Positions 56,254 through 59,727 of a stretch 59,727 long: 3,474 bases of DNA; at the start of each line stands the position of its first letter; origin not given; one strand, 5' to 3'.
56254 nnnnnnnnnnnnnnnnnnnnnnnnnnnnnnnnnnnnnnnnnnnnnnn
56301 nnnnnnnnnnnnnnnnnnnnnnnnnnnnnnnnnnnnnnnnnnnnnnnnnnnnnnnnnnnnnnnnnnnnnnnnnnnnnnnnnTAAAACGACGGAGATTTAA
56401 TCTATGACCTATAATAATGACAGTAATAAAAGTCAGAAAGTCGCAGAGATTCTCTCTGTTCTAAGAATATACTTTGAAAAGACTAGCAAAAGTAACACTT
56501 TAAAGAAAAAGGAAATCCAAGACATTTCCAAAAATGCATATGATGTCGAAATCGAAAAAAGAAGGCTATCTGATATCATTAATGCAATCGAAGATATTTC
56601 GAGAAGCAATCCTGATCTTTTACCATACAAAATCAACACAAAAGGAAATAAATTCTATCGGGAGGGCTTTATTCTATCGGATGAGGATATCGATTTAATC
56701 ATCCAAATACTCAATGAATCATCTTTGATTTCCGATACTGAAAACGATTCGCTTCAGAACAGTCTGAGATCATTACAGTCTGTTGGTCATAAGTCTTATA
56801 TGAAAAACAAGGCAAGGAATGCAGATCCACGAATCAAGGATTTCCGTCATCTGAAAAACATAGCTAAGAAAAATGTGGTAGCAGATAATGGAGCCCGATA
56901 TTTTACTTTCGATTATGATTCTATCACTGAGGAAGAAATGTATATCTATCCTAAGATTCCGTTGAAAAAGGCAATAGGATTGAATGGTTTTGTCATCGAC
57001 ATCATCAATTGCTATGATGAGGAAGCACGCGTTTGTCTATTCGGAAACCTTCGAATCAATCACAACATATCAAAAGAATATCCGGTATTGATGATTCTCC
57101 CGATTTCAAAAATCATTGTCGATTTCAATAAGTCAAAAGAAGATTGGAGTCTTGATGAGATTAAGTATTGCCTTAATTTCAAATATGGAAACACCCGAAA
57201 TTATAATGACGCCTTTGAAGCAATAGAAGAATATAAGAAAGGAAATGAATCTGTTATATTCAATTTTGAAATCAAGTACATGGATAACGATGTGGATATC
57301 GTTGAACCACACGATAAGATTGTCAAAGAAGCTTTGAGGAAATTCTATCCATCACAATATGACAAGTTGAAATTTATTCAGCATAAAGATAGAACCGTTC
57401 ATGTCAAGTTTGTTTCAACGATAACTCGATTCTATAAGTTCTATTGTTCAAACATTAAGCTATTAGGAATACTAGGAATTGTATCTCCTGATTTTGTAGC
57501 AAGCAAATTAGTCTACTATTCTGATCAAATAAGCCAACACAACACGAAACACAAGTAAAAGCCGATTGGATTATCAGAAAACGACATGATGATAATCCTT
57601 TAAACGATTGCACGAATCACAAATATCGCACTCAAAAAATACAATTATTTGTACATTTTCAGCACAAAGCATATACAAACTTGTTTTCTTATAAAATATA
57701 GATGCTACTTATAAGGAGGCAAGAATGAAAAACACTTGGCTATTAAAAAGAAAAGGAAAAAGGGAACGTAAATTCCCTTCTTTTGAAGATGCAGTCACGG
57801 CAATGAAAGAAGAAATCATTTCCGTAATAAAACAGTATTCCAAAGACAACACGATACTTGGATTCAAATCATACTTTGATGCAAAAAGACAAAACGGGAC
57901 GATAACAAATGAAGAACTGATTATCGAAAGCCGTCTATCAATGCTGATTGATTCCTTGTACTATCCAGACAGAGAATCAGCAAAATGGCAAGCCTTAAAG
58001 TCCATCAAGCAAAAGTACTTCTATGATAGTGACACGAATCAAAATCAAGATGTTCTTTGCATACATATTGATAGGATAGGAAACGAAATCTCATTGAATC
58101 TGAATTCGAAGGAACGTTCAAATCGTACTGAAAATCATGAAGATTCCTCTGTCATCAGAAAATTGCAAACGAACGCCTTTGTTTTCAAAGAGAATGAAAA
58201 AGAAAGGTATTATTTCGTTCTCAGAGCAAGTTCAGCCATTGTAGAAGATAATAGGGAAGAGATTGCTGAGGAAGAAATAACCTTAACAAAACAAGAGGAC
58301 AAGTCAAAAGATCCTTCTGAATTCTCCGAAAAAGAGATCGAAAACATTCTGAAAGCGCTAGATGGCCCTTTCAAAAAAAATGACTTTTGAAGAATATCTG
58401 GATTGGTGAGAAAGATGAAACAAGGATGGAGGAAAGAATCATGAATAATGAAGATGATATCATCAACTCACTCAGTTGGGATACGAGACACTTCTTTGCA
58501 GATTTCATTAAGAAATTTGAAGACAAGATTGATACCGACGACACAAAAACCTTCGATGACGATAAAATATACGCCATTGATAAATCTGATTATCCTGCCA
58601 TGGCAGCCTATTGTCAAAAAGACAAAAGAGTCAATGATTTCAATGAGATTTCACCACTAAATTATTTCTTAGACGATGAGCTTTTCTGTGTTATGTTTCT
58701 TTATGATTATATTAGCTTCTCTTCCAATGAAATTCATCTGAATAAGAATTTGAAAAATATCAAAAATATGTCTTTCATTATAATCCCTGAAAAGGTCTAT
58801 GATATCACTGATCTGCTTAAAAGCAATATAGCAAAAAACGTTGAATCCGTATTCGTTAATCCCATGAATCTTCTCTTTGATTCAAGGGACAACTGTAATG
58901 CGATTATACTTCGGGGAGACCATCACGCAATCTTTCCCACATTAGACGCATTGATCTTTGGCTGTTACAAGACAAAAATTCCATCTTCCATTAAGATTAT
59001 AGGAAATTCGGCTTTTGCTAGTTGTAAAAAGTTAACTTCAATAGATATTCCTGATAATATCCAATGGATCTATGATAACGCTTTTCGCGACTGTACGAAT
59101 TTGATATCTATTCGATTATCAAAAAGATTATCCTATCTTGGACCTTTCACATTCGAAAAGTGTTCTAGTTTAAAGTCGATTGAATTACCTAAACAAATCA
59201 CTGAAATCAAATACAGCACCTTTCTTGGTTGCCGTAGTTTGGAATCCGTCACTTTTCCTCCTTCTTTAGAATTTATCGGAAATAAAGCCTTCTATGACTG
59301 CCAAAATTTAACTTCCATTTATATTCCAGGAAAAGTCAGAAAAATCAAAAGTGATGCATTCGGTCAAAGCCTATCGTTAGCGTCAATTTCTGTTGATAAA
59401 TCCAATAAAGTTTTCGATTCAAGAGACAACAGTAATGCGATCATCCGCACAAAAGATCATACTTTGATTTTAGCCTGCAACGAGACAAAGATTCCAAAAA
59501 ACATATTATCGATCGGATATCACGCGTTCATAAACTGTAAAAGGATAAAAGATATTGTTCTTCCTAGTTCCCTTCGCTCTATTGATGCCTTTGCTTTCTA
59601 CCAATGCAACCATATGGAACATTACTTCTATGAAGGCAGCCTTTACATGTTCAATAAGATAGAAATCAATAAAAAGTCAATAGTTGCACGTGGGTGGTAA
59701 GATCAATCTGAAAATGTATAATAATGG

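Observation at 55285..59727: AT-rich accessory segment abutting tRNA-Leu(UAG): best candidate for an undescribed (possibly defence-type) system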

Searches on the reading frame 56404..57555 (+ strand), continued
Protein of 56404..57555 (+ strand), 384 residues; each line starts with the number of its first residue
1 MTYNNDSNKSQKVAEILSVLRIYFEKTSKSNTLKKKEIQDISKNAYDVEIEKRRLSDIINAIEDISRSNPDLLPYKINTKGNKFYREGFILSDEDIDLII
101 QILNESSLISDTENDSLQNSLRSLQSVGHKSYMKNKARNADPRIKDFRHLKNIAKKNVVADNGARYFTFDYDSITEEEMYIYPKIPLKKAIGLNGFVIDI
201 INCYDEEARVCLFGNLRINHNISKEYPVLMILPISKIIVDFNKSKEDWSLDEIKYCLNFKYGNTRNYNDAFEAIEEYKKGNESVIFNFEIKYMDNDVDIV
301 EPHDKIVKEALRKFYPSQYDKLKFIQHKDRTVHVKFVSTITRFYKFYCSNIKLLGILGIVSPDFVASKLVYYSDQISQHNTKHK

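Call 87: search_dna_similar(query=window:56404-57555:+, collection=plasmids, mode=protein, max_evalue=0.001, max_rows=10)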
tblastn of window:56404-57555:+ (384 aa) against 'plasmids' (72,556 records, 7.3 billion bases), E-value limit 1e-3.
No match.

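Call 91: find_related_loci(query=A11, collection=genome_contigs, flank=8000)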
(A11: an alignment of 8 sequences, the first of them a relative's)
Query A11 (384 aa) in genome_contigs; peptide patterns used: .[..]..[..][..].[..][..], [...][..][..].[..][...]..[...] (x = any residue, [..] = any of these).
598 stretches matched a pattern; 3 encode a relative of the query (tblastn E <= 1e-3); 3 distinct loci.
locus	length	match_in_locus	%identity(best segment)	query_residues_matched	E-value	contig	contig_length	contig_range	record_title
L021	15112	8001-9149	69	2-384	8e-180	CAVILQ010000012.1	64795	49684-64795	bacterium isolate H07676-L1_cleanbin_000043 genome assembly, contig: Spades_H07676-L1_contig_275, whole genome shotgun s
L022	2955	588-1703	52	8-382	7e-122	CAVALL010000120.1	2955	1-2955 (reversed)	Alistipes onderdonkii isolate H07666-L1_cleanbin_000024 genome assembly, contig: Spades_H07666-L1_contig_22210, whole ge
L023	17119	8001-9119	51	8-383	5e-106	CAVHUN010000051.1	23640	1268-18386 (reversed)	uncultured Prevotella sp. isolate H07654-L1_cleanbin_000041 genome assembly, contig: Spades_H07654-L1_contig_1735, whole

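Call 94: search_protein_families(library=pfam, proteins=[L004:1873-2472:-, L016:2267-3607:+], max_evalue=0.01)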
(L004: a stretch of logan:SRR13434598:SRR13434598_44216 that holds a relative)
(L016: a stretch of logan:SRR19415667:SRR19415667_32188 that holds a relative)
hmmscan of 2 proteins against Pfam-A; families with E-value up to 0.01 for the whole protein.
L004:1873-2472:- (199 aa): 0 families

L016:2267-3607:+ (447 aa): 1 family
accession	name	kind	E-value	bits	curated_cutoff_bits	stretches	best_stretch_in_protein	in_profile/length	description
PF13306.12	LRR_5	-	0.0005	20.4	27.7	1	38-82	67-110/127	BspA type Leucine rich repeat region (6 copies)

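Call 95: search_protein_families(library=padloc, proteins=[L004:1873-2472:-, L016:2267-3607:+, L006:3137-4441:+], max_evalue=0.01)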
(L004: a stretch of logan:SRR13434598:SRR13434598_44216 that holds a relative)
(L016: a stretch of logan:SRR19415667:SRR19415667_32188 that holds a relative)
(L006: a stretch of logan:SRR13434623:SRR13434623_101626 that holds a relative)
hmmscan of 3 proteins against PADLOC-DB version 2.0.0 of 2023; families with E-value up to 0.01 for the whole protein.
L004:1873-2472:- (199 aa): 0 families

L016:2267-3607:+ (447 aa): 1 family
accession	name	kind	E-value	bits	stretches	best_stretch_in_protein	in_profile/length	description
PDLC04637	PDC-M41A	-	0.00016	19.2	1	260-315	126-176/226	-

L006:3137-4441:+ (435 aa): 8 families
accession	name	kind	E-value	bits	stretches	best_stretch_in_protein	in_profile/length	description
PDLC01866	CARF3--CARF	-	1.3e-05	23.3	1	366-431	128-193/207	-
PDLC01850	CARF3--CARF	-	1.7e-05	22.8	1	373-428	141-196/209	-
PDLC01434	CasR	-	0.0017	16.3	1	375-427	126-176/191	"CAS-I,CAS-II,CAS-III,CAS-IV,CAS-V,CAS-VI; associated_signaling"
PDLC01863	CARF3--CARF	-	0.0026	15.6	1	376-426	118-167/182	-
PDLC01438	Csa3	-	0.0029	15.7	1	378-432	149-196/305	"CAS-I,CAS-II,CAS-III,CAS-IV,CAS-V,CAS-VI; associated_signaling"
PDLC01879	CARF3--CARF_TM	-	0.0053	14.4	0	370-425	149-203/222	-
PDLC01044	Csa3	-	0.0073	14.2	0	375-425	134-183/194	Type I-A associated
PDLC01268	CasR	-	0.0074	14.3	0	375-428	122-173/179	"CAS-I,CAS-II,CAS-III,CAS-IV,CAS-V,CAS-VI; associated_signaling"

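Call 99: find_related_loci(query=A11, collection=metagenome_contigs, flank=7000)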
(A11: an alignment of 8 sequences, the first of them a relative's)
Query A11 (384 aa) in metagenome_contigs; peptide patterns used: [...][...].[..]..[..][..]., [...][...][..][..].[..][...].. (x = any residue, [..] = any of these).
600 stretches matched a pattern, but none encodes a relative of the query by tblastn (E <= 1e-3).

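Call 100: find_related_loci(query=A11, collection=viral_contigs, flank=7000)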
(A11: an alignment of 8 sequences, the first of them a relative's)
Query A11 (384 aa) in viral_contigs; peptide patterns used: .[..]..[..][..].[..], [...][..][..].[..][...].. (x = any residue, [..] = any of these).
310 stretches matched a pattern, but none encodes a relative of the query by tblastn (E <= 1e-3).

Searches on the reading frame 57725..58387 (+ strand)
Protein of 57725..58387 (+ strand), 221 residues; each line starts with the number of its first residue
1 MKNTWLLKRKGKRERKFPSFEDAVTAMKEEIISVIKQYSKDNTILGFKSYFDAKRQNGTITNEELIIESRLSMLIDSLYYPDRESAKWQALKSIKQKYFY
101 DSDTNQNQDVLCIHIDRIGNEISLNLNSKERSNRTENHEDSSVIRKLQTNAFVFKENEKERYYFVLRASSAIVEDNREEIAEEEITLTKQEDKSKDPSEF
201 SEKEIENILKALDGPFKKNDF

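Call 4: search_protein_families(library=pfam, proteins=[window:57725-58387:+], max_evalue=1)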
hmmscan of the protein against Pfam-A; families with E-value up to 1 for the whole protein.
window:57725-58387:+ (221 aa): 3 families
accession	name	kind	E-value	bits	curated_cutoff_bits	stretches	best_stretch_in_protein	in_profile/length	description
PF17482.7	Phage_sheath_1C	-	0.028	14.9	26.9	1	15-69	32-86/104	Phage tail sheath C-terminal domain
PF03776.19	MinE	-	0.043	14.2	25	1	22-40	23-41/68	Septum formation topological specificity factor MinE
PF00942.24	CBM_3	-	0.12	13.2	22.4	1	89-123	29-64/83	Cellulose binding domain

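Call 5: search_protein_families(library=padloc, proteins=[window:57725-58387:+], max_evalue=1)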
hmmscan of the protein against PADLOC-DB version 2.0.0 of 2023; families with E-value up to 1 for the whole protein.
window:57725-58387:+ (221 aa): 0 families

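Call 8: search_protein_families(library=phrogs, proteins=[window:57725-58387:+], max_evalue=1)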
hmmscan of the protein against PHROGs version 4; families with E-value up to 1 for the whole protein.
window:57725-58387:+ (221 aa): 2 families
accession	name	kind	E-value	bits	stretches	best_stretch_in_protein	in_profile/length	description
phrog_31389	-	unknown function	0.3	12.3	0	143-165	38-60/106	-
phrog_1669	-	unknown function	0.86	10.8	1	19-42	75-98/113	-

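Call 9: search_protein_families(library=ncbifam, proteins=[window:57725-58387:+], max_evalue=1)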
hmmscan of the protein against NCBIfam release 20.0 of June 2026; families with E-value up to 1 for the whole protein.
window:57725-58387:+ (221 aa): 0 families

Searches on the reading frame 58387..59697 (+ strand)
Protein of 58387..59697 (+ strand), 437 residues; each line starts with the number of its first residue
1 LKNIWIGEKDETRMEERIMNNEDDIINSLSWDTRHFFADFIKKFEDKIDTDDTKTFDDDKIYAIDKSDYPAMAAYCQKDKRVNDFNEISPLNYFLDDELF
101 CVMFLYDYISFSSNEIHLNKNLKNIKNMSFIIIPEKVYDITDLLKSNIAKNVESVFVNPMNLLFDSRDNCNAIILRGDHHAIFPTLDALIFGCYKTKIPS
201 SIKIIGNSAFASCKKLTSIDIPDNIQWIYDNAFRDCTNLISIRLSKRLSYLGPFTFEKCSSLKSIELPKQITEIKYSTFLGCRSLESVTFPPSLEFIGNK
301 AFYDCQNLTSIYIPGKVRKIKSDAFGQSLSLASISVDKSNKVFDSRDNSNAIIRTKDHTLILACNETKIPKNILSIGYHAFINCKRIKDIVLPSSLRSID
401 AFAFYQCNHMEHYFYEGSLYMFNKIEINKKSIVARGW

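Call 4: search_protein_families(library=pfam, proteins=[window:58387-59697:+], max_evalue=1)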
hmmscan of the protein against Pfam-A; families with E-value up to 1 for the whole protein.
window:58387-59697:+ (437 aa): 3 families
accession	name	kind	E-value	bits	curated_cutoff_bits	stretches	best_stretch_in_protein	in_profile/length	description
PF13306.12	LRR_5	-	1.6e-68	228.9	27.7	3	195-308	15-126/127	BspA type Leucine rich repeat region (6 copies)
PF13855.12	LRR_8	-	5.8e-09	36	27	1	202-245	13-57/61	Leucine rich repeat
PF12799.13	LRR_4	-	0.014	16.1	27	0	237-274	1-39/44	Leucine Rich repeats (2 copies)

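Call 5: search_protein_families(library=padloc, proteins=[window:58387-59697:+], max_evalue=1)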
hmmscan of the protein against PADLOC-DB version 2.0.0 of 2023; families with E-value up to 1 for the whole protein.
window:58387-59697:+ (437 aa): 0 families

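Call 8: search_protein_families(library=phrogs, proteins=[window:58387-59697:+], max_evalue=1)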
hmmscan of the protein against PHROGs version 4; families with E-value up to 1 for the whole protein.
window:58387-59697:+ (437 aa): 2 families
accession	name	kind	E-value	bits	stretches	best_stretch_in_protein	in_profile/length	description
phrog_35892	-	unknown function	4e-32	111.8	2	201-335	86-675/1181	-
phrog_18805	-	unknown function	4.6e-30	105.9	4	188-294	306-409/457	-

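Call 9: search_protein_families(library=ncbifam, proteins=[window:58387-59697:+], max_evalue=1)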
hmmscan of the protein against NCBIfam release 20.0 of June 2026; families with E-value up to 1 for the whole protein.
window:58387-59697:+ (437 aa): 3 families
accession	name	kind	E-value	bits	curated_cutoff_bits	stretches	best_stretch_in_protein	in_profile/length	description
NF047961.1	adhesin_HupY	equivalog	2.5e-20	72.2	1250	2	195-327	190-320/978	leucine-rich repeat adhesin HupY/LrrG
TIGR02167.2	Liste_lipo_26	repeat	1.9e-05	24.2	30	1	210-221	2-13/26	PARCEL repeat-containing surface protein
NF045861.1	glide_Gli349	exception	0.00081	16.1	1750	1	212-279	2675-2741/3169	gliding machinery surface structure protein Gli349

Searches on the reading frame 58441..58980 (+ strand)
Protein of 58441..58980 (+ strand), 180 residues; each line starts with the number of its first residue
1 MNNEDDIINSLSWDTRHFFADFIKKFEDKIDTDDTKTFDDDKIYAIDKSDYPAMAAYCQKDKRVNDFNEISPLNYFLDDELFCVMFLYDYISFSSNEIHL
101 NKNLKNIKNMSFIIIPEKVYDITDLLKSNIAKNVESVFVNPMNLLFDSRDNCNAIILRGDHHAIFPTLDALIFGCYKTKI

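Call 112: search_solved_structures(query=window:58441-58980:+, max_evalue=1)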
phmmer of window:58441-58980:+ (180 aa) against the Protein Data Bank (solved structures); distinct sequences matched with E-value up to 1: 0.
